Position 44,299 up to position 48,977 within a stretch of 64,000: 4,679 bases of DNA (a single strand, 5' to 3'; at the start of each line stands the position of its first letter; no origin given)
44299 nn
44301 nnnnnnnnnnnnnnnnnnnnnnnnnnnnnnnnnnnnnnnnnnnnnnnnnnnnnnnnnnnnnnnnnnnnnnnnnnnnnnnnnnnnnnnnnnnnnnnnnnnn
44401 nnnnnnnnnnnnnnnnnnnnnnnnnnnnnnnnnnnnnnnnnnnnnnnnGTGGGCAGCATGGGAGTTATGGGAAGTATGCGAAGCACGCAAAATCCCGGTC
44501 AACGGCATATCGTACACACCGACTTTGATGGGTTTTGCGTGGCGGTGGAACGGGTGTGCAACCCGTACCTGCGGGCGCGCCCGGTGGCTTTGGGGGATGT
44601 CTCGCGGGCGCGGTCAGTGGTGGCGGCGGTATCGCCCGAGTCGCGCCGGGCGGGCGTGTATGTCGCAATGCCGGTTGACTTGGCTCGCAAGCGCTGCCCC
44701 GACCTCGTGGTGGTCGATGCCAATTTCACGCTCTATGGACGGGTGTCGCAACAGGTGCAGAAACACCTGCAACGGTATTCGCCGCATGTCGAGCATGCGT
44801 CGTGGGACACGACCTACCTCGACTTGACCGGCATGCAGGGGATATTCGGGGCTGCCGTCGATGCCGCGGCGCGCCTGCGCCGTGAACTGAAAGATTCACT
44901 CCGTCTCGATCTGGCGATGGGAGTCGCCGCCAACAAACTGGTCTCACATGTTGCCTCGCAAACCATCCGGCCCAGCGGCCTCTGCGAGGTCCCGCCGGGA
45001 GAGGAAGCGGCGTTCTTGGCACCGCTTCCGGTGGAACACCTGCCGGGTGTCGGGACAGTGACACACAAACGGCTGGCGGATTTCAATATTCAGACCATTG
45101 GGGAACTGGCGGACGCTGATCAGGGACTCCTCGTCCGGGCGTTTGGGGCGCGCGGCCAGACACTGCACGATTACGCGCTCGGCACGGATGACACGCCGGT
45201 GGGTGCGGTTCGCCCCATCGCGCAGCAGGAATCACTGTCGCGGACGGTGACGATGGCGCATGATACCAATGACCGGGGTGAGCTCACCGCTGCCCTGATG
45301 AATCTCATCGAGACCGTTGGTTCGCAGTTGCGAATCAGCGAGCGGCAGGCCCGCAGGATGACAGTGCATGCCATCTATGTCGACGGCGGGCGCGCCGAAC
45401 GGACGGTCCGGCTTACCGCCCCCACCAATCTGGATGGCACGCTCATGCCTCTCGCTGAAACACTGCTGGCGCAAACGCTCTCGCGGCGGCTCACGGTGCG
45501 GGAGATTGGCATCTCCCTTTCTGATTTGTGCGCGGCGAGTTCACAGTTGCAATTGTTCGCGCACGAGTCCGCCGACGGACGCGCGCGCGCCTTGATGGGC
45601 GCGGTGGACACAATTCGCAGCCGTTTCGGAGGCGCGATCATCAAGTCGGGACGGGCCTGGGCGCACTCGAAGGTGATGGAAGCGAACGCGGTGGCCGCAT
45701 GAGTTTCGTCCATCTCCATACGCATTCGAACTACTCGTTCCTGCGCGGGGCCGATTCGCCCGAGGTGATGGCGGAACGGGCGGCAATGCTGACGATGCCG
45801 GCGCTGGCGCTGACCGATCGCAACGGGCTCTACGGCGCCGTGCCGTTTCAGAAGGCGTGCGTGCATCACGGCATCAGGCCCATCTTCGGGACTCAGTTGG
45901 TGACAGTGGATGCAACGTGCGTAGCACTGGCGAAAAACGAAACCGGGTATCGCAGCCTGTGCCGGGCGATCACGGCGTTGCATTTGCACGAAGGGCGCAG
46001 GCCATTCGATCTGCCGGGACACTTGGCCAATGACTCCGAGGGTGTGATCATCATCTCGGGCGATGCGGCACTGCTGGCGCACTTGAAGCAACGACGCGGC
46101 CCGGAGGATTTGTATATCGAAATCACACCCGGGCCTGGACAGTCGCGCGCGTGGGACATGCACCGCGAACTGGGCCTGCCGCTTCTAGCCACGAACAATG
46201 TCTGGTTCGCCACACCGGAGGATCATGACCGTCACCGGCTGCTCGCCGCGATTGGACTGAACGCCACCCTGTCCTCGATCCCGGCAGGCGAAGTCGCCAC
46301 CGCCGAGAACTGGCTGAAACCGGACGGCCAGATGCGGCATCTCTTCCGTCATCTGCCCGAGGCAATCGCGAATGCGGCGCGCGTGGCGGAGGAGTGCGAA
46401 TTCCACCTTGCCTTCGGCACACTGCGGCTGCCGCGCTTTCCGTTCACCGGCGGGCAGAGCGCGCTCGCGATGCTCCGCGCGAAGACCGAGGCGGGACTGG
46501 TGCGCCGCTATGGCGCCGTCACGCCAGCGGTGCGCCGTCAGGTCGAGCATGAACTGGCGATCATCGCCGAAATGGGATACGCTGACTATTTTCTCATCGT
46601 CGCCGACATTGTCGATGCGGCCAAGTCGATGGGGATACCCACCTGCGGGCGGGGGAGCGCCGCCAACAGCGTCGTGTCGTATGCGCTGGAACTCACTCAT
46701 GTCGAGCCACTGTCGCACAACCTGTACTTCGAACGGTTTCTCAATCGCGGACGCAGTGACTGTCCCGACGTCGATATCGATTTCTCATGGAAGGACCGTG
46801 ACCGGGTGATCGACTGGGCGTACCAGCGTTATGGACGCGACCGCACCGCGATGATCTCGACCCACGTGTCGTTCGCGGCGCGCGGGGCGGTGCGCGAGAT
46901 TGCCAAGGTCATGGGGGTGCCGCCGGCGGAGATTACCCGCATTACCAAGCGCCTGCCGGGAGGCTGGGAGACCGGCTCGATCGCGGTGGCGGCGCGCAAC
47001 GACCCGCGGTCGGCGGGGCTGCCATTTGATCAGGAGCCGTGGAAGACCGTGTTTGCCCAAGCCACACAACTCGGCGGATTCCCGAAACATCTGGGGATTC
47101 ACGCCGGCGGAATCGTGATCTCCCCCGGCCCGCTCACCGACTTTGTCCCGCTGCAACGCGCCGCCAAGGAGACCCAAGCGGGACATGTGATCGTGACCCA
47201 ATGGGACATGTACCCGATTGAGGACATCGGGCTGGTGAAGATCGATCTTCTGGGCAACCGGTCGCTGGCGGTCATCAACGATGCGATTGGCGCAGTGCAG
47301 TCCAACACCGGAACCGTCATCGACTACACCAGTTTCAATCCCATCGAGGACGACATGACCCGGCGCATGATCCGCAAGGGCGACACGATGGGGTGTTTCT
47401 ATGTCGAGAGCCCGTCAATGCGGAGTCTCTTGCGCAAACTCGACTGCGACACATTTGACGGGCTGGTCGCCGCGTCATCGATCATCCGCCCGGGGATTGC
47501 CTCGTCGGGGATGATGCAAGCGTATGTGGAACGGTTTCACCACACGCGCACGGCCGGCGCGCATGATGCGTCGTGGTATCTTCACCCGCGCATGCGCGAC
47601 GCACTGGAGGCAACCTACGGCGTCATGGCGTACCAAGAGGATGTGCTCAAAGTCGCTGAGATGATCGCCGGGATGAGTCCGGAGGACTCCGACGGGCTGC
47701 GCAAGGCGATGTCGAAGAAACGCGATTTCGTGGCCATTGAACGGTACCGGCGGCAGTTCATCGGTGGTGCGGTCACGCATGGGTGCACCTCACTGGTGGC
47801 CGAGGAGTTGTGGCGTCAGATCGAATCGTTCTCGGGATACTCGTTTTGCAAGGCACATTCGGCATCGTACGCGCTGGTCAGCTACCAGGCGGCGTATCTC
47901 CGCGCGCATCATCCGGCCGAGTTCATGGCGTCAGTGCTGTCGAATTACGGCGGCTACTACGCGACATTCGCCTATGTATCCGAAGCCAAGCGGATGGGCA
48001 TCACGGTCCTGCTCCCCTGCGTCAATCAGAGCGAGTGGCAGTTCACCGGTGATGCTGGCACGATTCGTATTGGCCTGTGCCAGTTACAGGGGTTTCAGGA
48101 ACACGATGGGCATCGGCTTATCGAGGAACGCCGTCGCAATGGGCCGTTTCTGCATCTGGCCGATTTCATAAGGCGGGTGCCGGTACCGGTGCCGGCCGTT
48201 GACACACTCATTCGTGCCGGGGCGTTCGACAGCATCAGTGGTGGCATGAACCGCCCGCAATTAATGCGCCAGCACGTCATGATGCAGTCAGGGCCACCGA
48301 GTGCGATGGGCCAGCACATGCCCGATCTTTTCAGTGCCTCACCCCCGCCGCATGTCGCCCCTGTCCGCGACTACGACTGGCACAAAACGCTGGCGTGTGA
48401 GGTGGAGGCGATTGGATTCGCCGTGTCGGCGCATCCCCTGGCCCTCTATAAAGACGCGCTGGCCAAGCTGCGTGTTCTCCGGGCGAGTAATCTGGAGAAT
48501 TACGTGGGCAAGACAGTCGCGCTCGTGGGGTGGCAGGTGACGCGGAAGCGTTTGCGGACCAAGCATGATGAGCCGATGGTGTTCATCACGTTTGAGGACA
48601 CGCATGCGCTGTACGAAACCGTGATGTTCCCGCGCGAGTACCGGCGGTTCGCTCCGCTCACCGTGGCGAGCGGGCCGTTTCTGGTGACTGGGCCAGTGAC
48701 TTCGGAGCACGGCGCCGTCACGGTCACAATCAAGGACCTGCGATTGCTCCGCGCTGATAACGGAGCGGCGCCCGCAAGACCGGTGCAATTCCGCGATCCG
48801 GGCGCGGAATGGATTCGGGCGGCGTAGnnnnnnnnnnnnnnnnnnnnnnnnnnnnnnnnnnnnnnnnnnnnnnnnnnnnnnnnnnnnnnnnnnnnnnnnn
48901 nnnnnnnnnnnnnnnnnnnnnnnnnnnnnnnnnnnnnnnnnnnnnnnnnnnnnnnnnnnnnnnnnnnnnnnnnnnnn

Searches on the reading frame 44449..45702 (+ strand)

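Call 74: search_protein_families(library=pfam, proteins=[window:44449-45702:+], max_evalue=0.0001)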
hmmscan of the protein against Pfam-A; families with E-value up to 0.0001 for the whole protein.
window:44449-45702:+ (417 aa): 3 families
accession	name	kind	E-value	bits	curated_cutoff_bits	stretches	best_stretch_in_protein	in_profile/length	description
PF00817.25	IMS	-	2.7e-38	131.6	23.2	1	25-171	2-148/148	impB/mucB/samB family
PF11799.13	IMS_C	-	1.8e-16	61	20.7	1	261-368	2-108/109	impB/mucB/samB family C-terminal domain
PF21999.2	IMS_HHH_1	-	4.4e-08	33.9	27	1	197-247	2-53/53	DNA polymerase-iota, thumb domain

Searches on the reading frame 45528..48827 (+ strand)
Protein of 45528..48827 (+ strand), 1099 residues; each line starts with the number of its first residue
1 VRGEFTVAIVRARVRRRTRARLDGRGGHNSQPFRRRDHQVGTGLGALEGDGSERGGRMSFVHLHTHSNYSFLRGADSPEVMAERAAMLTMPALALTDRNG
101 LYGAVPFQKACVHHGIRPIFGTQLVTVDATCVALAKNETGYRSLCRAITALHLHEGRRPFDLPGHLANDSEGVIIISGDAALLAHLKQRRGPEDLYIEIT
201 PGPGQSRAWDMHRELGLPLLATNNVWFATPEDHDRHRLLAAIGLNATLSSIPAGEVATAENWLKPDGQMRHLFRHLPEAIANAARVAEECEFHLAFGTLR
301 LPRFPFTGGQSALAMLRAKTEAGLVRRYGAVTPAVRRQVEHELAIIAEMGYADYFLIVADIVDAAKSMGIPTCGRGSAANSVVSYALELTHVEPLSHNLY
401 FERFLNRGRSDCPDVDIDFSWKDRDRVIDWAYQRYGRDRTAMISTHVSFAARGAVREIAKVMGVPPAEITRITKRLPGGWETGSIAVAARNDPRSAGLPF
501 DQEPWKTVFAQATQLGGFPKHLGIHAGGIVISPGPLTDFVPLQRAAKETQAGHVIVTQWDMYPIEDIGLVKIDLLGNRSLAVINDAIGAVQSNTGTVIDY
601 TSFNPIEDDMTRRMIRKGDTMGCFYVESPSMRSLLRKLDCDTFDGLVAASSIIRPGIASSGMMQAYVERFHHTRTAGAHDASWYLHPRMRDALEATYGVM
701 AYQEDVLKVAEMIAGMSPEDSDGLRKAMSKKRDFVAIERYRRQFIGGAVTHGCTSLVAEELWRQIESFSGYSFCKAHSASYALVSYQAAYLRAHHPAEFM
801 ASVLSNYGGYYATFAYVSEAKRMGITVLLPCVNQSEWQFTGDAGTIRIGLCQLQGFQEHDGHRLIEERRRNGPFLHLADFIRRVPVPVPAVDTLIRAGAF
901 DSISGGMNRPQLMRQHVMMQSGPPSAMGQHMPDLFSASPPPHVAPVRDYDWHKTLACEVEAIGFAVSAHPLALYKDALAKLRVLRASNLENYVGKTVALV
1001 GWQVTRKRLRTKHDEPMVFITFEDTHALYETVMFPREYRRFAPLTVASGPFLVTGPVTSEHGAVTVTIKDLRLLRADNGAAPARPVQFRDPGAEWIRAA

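Call 39: search_protein_families(library=pfam, proteins=[window:45528-48827:+], max_evalue=0.0001)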
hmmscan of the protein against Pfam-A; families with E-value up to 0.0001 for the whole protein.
window:45528-48827:+ (1099 aa): 4 families
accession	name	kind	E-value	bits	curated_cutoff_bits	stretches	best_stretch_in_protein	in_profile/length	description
PF07733.18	DNA_pol3_alpha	-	7e-80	268.8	23.9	1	315-576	2-260/260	Bacterial DNA polymerase III alpha NTPase domain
PF17657.6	DNA_pol3_finger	-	2.7e-37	128.1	22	1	580-751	2-165/166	Bacterial DNA polymerase III alpha subunit finger domain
PF02811.25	PHP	-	2.7e-23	83.5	26.4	1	62-189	1-132/164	PHP domain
PF14579.12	HHH_6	-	1.8e-22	79.8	25.6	1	824-911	1-89/90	Helix-hairpin-helix motif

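Call 65: find_homologous_proteins(query=window:45528-48827:+, max_evalue=1e-50)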
Query window:45528-48827:+ (1099 aa): 7281 proteins with E <= 1e-50 among 8000 candidates; the best 120 are listed.
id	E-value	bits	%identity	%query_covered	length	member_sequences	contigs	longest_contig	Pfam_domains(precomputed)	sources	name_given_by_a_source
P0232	0.0e+0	2415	100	95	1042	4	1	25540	PF02811.27,PF14579.13,PF17657.7,PF07733.19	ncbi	-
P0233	0.0e+0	1665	69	95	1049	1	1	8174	PF02811.27,PF14579.13,PF01336.32,PF17657.7,PF07733.19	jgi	jgi:error-prone DNA polymerase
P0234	0.0e+0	1654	70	93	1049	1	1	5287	PF02811.27,PF14579.13,PF01336.32,PF17657.7,PF07733.19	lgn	-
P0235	0.0e+0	1652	69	95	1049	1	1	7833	PF02811.27,PF14579.13,PF01336.32,PF17657.7,PF07733.19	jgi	jgi:error-prone DNA polymerase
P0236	0.0e+0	1627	69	93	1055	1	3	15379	PF02811.27,PF14579.13,PF01336.32,PF17657.7,PF07733.19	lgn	-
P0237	0.0e+0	1606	65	96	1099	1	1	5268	PF02811.27,PF14579.13,PF17657.7,PF07733.19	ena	-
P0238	0.0e+0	1587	65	94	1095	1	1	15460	PF02811.27,PF14579.13,PF17657.7,PF07733.19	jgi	jgi:DNA-directed DNA polymerase III PolC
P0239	0.0e+0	1561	64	93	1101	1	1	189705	PF02811.27,PF14579.13,PF17657.7,PF07733.19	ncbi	ncbi:MAG: DNA polymerase III subunit alpha [Candidatus Zixiibacteriota bacterium]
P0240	0.0e+0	1536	66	92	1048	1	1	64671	PF02811.27,PF14579.13,PF17657.7,PF07733.19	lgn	-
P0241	0.0e+0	1533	65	94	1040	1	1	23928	PF02811.27,PF14579.13,PF17657.7,PF07733.19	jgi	-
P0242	0.0e+0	1530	64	95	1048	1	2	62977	PF02811.27,PF14579.13,PF01336.32,PF17657.7,PF07733.19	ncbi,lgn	-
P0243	0.0e+0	1463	65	89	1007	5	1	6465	PF02811.27,PF14579.13,PF17657.7,PF07733.19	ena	-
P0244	0.0e+0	1440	70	80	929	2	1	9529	PF14579.13,PF01336.32,PF17657.7,PF07733.19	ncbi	ncbi:MAG: DNA polymerase III subunit alpha, partial [Candidatus Zixiibacteriota bacterium]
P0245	0.0e+0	1137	53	94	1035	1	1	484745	PF02811.27,PF14579.13,PF17657.7,PF07733.19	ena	-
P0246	0.0e+0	1135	52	92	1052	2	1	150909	PF02811.27,PF14579.13,PF17657.7,PF07733.19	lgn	-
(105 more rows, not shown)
